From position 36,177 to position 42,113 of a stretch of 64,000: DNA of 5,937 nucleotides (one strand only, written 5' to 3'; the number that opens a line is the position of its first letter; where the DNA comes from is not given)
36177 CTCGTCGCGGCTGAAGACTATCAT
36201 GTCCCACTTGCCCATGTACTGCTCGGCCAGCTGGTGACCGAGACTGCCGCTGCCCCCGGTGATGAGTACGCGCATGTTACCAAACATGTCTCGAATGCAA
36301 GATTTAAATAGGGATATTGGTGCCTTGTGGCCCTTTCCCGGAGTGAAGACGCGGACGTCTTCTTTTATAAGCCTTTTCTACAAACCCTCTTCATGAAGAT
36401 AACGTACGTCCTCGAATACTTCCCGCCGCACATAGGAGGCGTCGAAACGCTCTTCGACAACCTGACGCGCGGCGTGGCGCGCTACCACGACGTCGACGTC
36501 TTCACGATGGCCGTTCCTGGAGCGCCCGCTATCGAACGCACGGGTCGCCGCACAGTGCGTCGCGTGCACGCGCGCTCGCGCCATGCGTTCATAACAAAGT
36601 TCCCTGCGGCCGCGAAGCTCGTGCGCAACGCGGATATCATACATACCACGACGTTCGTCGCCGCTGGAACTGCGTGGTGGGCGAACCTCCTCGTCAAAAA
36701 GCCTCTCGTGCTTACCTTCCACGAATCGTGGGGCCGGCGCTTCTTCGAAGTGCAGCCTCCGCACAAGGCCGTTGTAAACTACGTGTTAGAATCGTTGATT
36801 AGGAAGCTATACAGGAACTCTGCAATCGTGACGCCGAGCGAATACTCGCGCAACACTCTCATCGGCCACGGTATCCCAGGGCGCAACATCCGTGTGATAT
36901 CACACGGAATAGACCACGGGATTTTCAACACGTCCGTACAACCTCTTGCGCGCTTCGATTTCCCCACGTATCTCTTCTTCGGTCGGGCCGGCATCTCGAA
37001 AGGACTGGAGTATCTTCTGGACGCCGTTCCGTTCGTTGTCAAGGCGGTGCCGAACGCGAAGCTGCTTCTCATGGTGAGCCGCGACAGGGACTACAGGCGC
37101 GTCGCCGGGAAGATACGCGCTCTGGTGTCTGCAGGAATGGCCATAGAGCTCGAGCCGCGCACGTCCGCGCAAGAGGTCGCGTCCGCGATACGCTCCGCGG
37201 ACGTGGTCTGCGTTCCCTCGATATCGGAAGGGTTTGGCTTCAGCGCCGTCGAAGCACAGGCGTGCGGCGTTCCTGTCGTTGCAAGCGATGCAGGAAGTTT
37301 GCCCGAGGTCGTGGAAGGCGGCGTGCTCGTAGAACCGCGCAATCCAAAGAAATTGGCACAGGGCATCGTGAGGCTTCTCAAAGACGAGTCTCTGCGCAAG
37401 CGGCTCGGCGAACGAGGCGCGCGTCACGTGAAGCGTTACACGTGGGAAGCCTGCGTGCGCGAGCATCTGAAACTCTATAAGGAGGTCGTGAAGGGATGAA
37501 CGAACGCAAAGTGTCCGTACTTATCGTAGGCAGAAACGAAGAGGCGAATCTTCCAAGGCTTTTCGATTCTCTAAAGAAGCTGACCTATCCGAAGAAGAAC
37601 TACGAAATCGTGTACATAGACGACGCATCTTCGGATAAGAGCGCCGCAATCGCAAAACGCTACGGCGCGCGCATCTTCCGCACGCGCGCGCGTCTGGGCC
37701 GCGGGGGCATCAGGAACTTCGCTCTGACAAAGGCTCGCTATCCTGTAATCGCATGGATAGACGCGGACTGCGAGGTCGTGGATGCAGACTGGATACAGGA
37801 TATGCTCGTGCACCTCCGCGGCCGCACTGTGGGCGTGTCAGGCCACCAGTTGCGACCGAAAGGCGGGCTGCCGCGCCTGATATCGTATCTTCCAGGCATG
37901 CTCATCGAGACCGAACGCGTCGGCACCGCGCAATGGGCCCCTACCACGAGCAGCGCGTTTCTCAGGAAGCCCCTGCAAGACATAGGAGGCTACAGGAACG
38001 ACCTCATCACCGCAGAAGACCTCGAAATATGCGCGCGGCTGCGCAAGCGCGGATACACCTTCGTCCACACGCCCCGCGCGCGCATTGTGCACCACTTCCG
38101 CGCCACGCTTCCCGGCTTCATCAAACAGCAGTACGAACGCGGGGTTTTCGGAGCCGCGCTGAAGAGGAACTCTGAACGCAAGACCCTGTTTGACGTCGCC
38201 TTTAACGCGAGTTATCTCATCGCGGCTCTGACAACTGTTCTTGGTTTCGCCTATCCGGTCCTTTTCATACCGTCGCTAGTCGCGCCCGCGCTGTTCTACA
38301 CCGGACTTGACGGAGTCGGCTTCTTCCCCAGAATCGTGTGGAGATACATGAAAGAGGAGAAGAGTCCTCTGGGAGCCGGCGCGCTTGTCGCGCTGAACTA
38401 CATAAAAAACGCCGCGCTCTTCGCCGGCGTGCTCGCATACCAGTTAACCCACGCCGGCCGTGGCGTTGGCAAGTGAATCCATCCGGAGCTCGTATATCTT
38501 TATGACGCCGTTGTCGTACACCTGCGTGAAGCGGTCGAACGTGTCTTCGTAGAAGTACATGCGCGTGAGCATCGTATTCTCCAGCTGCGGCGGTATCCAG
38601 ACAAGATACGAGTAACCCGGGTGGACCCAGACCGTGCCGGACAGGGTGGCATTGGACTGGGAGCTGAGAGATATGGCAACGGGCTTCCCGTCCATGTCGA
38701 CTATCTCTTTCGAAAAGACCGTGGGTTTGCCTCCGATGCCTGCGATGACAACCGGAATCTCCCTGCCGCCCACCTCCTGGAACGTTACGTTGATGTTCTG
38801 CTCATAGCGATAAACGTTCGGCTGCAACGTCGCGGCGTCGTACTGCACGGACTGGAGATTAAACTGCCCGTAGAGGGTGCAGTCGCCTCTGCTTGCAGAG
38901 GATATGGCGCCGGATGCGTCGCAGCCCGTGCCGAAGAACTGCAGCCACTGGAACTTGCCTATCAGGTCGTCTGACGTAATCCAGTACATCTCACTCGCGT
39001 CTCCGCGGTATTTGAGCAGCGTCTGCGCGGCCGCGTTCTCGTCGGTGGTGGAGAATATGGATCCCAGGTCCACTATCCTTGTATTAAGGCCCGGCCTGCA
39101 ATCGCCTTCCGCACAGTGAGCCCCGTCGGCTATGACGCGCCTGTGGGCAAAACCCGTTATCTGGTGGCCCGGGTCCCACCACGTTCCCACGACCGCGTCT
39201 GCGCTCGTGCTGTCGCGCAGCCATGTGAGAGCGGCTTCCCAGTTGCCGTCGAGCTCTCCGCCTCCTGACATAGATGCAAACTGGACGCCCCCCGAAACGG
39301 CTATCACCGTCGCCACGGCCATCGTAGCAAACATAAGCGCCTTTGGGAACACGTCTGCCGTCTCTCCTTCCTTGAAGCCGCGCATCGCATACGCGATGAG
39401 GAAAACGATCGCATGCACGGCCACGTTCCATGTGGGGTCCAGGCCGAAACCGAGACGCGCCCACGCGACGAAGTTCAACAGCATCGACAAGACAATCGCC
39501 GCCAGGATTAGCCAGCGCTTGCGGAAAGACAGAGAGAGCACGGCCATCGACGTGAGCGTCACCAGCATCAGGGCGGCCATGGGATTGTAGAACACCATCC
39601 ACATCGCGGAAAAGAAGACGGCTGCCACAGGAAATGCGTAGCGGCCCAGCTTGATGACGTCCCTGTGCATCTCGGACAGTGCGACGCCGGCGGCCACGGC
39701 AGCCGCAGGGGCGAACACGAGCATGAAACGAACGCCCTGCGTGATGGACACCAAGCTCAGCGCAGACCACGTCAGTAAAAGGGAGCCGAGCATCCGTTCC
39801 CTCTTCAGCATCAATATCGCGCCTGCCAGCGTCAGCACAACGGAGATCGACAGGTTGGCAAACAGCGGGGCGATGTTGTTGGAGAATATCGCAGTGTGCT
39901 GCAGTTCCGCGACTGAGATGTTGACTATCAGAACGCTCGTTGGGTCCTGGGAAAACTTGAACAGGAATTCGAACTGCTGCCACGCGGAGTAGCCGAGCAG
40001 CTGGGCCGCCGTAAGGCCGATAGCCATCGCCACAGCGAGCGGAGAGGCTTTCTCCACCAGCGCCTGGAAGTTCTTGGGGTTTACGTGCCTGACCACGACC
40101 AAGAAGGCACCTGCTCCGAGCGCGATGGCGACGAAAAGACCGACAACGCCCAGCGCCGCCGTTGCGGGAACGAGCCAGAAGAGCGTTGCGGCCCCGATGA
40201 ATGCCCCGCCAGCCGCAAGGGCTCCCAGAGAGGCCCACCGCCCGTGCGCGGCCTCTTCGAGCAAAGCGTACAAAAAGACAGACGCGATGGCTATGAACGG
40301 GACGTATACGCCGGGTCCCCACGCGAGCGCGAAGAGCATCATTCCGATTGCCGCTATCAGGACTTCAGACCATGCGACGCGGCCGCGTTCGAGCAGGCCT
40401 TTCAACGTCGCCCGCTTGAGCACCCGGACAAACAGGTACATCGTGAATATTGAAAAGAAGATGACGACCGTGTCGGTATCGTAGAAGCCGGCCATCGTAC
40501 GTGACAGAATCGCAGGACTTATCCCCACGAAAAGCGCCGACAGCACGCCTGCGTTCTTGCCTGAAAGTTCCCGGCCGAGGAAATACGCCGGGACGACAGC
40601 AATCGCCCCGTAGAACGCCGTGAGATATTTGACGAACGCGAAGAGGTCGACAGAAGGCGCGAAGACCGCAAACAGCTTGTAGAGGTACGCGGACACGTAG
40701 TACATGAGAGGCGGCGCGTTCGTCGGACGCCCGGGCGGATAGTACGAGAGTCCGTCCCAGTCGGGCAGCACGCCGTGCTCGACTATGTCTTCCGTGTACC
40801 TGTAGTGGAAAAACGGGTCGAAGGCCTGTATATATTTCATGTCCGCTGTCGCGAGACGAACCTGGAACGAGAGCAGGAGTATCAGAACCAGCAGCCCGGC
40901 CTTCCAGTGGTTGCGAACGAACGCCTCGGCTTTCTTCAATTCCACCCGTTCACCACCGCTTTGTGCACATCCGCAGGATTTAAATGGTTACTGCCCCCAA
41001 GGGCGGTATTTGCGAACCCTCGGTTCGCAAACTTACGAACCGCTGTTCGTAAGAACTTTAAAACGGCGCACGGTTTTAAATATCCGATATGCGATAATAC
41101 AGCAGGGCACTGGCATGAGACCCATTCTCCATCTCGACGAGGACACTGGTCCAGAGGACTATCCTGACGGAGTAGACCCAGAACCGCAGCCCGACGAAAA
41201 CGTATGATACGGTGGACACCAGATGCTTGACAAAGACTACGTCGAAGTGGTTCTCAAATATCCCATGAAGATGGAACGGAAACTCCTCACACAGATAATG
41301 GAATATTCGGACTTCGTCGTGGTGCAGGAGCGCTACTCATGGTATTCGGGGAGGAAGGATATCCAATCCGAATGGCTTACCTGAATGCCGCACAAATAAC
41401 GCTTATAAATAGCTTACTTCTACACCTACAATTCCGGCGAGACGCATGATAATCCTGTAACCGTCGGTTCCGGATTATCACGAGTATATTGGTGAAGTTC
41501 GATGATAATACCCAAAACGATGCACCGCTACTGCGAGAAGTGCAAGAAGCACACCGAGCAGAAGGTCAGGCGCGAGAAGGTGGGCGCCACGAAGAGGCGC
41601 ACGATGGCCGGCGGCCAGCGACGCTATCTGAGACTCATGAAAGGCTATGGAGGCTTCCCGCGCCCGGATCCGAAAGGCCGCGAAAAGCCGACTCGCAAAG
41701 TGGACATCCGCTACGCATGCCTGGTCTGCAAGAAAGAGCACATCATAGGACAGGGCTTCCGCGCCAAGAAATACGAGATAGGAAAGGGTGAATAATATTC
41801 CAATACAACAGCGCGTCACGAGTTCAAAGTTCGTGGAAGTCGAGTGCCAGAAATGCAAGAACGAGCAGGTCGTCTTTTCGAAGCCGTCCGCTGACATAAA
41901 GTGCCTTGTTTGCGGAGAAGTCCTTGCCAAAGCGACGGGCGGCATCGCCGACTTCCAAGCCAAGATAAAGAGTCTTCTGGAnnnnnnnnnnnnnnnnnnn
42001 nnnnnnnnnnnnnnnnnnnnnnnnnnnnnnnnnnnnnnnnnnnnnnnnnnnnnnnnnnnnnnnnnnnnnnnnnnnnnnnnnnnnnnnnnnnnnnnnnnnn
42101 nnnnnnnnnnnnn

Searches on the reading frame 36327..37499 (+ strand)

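Call 13: search_protein_families(library=pfam, proteins=[window:36327-37499:+], max_evalue=0.00001)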
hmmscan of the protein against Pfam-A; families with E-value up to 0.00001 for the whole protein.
window:36327-37499:+ (390 aa): 6 families
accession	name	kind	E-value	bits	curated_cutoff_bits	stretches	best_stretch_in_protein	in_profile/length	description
PF00534.26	Glycos_transf_1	-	4.7e-28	98.3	26.4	1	211-365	14-170/172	Glycosyl transferases group 1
PF13692.12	Glyco_trans_1_4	-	1e-27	97.6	27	1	213-353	2-142/142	Glycosyl transferases group 1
PF13439.12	Glyco_transf_4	-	6.2e-25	88.6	28.5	1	36-197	1-168/170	Glycosyltransferase Family 4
PF13579.12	Glyco_trans_4_4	-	8.7e-17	62.3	29.7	1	37-192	1-156/158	Glycosyl transferase 4-like domain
PF20706.3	GT4-conflict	-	2.6e-15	56.7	26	1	213-378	198-383/385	Family 4 Glycosyltransferase in conflict systems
PF13524.12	Glyco_trans_1_2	-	4.3e-07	30.4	25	1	273-379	29-141/144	Glycosyl transferase-like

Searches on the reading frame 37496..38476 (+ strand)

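Call 13: search_protein_families(library=pfam, proteins=[window:37496-38476:+], max_evalue=0.00001)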
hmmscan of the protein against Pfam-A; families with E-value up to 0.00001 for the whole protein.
window:37496-38476:+ (326 aa): 3 families
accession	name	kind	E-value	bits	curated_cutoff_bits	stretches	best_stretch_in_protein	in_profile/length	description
PF00535.33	Glycos_transf_2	-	2.2e-23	83.4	23.3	1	7-123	1-120/168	Glycosyl transferase family 2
PF13632.12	Glyco_trans_2_3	-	3.1e-08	34.1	27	1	151-268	74-187/198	Glycosyl transferase family group 2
PF13641.12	Glyco_tranf_2_3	-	4.4e-07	30.6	27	1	6-212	3-224/230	Glycosyltransferase like family 2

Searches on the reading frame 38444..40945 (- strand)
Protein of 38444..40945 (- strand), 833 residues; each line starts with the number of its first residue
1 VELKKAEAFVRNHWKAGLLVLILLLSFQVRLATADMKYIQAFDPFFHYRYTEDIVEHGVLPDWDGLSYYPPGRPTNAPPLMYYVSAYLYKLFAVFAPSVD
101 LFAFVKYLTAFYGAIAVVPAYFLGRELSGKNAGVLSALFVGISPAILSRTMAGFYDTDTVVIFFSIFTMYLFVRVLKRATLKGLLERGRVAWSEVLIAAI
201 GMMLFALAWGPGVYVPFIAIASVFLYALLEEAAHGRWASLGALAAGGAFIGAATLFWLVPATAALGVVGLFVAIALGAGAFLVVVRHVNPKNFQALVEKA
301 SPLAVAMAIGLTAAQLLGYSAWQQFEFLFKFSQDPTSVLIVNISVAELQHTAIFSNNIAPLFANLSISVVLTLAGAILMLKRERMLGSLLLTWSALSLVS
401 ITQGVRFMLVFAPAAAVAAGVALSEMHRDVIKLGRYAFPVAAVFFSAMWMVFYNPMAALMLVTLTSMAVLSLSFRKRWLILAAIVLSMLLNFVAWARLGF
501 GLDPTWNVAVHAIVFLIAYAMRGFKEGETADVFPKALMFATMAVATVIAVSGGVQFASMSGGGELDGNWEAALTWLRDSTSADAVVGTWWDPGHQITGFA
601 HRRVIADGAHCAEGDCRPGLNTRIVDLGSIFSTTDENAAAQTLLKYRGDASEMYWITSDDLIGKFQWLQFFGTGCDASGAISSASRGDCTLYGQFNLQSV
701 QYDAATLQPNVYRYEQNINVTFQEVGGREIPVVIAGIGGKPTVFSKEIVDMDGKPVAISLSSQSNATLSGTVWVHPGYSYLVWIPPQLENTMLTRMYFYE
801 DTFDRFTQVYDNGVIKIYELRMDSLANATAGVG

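Call 14: search_protein_families(library=pfam, proteins=[window:38444-40945:-], max_evalue=0.00001)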
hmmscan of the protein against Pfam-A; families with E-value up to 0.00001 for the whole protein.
window:38444-40945:- (833 aa): 1 family
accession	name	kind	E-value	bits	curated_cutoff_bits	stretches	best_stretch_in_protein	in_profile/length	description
PF02516.20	STT3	-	6.4e-41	141.6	24.5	1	36-466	26-399/405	Oligosaccharyl transferase STT3, N-terminal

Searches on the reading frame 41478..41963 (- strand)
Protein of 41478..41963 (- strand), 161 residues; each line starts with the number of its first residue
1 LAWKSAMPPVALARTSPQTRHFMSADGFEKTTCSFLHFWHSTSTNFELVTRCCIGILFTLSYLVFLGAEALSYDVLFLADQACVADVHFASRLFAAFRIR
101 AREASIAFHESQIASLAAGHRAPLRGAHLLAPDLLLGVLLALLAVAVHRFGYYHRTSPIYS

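Call 14: search_protein_families(library=pfam, proteins=[window:41478-41963:-], max_evalue=0.00001)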
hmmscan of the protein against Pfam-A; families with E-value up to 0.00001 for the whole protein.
window:41478-41963:- (161 aa): 0 families

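Call 78: search_protein_families(library=pfam, proteins=[window:41478-41963:-], max_evalue=0.1)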
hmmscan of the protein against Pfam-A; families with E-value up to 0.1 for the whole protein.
window:41478-41963:- (161 aa): 1 family
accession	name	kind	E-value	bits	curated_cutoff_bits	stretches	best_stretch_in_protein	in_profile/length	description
PF03402.20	V1R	-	0.02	14.6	25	1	20-60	62-102/292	Vomeronasal organ pheromone receptor family, V1R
